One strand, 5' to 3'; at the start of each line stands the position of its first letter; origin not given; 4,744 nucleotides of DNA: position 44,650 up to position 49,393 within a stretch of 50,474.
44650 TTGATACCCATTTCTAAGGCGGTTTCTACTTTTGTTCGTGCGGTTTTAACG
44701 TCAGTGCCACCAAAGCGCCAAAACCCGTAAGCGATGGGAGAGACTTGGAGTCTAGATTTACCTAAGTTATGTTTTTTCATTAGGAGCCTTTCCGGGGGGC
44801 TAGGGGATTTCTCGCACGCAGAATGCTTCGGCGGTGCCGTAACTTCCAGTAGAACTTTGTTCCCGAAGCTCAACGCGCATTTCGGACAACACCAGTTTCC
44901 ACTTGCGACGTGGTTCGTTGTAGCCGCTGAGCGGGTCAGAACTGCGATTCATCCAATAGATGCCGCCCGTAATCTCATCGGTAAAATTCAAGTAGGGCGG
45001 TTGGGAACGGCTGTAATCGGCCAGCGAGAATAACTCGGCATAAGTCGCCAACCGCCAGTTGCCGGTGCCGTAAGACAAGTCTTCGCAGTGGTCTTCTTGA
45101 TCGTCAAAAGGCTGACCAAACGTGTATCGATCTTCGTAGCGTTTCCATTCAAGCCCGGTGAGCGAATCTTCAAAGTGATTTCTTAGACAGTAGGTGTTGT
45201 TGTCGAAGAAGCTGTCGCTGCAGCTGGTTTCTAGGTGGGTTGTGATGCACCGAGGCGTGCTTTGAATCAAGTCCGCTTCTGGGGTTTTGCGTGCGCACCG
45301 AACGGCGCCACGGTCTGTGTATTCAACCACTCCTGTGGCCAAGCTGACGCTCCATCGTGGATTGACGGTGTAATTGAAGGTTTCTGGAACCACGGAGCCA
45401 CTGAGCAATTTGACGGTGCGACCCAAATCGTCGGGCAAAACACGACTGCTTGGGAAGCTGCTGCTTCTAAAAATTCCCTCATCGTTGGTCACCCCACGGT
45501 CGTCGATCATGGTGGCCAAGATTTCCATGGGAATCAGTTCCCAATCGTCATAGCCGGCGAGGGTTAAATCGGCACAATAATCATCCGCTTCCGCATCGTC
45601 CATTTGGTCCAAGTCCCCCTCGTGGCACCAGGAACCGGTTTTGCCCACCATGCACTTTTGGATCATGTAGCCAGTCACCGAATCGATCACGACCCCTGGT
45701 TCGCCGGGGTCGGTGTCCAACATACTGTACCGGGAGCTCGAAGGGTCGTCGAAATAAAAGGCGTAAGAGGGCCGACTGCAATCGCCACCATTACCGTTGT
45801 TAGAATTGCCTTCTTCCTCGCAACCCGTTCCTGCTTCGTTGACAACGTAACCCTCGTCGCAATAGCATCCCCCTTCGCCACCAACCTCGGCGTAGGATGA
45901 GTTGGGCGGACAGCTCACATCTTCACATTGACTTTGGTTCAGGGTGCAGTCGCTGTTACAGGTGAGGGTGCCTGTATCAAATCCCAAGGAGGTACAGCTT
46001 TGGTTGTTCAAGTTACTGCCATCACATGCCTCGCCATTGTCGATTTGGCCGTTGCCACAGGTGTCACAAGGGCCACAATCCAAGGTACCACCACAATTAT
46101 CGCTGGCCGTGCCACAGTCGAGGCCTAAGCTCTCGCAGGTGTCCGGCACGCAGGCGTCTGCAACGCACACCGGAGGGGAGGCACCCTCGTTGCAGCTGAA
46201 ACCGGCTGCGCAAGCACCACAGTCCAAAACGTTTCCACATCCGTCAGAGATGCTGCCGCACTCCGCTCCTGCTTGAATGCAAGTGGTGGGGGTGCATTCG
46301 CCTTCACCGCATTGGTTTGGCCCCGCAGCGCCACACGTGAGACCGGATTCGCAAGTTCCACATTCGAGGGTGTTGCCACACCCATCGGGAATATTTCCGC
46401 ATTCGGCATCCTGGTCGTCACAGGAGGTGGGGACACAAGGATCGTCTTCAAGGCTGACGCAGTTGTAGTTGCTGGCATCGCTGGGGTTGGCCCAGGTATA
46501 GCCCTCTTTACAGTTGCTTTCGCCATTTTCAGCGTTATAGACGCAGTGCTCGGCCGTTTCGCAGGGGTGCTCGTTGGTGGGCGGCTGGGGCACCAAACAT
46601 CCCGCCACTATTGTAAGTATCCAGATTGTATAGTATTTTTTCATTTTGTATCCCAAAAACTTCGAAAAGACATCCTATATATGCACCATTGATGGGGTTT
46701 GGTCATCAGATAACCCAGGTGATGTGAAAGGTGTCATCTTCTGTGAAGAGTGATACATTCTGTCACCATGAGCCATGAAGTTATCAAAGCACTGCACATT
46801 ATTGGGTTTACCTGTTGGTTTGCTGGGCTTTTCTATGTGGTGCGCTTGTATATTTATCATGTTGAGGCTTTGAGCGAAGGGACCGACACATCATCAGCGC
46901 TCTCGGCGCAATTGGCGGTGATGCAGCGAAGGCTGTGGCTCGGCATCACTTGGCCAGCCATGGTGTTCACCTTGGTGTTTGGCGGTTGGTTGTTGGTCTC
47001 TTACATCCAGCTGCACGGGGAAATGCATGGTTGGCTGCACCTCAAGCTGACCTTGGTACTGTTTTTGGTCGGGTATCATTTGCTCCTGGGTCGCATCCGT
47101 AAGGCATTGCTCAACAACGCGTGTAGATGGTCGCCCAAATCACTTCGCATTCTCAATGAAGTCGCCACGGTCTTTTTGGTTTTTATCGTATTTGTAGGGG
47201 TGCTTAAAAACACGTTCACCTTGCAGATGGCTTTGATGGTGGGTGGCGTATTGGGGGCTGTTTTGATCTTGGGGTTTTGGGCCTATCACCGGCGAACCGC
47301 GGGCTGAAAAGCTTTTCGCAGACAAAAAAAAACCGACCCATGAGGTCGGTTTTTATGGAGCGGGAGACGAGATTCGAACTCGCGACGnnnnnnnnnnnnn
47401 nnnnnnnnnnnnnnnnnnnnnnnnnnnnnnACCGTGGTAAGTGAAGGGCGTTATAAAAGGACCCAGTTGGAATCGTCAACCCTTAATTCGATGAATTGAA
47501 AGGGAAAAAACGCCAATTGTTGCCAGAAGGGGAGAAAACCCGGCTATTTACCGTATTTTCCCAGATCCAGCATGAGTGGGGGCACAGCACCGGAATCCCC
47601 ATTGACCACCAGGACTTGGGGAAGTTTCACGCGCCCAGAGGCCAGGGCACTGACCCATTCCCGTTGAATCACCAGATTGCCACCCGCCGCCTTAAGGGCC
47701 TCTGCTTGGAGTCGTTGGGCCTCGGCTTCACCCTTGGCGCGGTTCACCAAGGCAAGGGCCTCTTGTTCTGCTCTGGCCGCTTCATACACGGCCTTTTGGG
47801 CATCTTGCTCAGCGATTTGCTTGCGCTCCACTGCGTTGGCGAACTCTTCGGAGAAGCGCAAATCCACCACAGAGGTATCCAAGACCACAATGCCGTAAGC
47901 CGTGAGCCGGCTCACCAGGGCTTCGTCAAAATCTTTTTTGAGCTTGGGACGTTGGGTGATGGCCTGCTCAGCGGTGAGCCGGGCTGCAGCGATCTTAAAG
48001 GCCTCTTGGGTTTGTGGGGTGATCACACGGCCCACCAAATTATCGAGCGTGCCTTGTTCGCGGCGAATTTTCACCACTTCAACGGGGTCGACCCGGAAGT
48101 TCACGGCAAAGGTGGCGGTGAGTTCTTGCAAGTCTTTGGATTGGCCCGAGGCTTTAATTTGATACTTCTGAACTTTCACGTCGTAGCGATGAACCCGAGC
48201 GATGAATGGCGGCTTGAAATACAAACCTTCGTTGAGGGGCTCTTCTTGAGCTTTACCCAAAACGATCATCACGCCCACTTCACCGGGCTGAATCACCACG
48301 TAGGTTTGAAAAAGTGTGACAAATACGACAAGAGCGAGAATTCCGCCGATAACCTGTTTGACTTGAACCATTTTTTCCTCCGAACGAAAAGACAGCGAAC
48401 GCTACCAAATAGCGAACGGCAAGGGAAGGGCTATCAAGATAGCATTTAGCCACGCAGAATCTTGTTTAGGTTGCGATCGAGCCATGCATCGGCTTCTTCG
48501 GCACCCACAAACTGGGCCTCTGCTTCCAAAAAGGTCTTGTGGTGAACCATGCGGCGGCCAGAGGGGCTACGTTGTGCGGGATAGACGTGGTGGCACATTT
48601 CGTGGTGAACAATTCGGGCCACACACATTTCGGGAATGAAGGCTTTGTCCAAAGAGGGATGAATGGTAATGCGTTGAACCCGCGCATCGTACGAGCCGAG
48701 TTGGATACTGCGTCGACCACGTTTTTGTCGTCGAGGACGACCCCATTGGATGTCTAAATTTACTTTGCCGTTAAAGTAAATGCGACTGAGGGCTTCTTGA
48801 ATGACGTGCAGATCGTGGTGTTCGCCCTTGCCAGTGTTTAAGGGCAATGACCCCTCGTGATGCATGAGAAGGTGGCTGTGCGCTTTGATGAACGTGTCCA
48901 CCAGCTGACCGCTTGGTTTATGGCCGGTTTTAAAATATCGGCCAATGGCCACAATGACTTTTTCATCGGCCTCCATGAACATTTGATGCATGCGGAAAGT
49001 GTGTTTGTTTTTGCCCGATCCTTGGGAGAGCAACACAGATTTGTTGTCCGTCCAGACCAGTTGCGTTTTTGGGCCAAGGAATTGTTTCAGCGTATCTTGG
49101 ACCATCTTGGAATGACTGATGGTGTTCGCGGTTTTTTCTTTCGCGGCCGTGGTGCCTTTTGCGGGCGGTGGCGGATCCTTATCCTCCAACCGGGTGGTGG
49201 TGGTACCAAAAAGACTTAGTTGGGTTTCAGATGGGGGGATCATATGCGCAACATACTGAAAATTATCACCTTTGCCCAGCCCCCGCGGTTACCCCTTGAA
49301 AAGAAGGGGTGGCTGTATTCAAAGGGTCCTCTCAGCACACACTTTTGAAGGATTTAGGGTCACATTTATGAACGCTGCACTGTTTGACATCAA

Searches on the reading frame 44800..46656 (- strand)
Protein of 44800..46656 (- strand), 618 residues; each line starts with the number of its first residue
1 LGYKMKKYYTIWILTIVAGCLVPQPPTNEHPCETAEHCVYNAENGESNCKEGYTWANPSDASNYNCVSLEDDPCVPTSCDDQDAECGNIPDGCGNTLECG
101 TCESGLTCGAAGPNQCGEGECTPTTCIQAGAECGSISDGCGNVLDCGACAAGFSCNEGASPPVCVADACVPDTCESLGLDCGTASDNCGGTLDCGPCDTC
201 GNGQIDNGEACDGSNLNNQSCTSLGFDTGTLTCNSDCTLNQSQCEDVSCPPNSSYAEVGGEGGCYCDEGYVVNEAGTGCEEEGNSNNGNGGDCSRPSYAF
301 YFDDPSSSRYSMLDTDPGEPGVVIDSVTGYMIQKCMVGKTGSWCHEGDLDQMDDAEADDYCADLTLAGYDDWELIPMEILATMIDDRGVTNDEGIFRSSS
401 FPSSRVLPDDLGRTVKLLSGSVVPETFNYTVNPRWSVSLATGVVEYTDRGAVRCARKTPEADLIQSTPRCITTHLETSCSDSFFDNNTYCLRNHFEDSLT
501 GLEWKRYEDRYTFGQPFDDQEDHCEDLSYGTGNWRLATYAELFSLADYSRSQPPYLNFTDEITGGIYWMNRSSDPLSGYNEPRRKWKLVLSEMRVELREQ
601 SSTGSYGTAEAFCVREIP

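Call 85: search_protein_families(library=pfam, proteins=[window:44800-46656:-], max_evalue=0.001)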
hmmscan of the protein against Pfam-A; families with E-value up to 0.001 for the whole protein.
window:44800-46656:- (618 aa): 1 family
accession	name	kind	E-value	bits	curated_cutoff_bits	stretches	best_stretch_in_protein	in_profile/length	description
PF07603.17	Lcl_C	-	1e-14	55.2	34.9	1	496-601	4-108/117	Lcl C-terminal domain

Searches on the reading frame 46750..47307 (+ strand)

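Call 85: search_protein_families(library=pfam, proteins=[window:46750-47307:+], max_evalue=0.001)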
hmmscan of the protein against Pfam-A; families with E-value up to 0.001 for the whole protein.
window:46750-47307:+ (185 aa): 2 families
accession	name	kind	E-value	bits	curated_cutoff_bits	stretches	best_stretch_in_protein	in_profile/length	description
PF03653.18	UPF0093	-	6.6e-38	130.7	34.2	1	8-154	4-145/146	Uncharacterised protein family (UPF0093)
PF05425.18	CopD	-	7.5e-06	26.7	32.1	1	63-151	7-103/105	Copper resistance protein D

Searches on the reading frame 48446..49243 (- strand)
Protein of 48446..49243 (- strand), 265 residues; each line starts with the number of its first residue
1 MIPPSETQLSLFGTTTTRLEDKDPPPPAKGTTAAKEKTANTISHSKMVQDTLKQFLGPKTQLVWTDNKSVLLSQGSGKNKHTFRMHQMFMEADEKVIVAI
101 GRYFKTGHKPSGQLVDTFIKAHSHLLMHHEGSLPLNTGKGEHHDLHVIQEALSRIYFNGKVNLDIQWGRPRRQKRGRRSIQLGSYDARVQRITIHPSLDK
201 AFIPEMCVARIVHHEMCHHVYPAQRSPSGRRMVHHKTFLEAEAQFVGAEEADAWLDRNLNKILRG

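Call 85: search_protein_families(library=pfam, proteins=[window:48446-49243:-], max_evalue=0.001)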
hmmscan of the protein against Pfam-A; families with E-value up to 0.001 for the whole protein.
window:48446-49243:- (265 aa): 1 family
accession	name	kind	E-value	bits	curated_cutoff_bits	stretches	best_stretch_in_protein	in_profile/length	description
PF10263.15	SprT-like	-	0.00038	20.7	25.6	1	149-241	5-91/108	SprT-like family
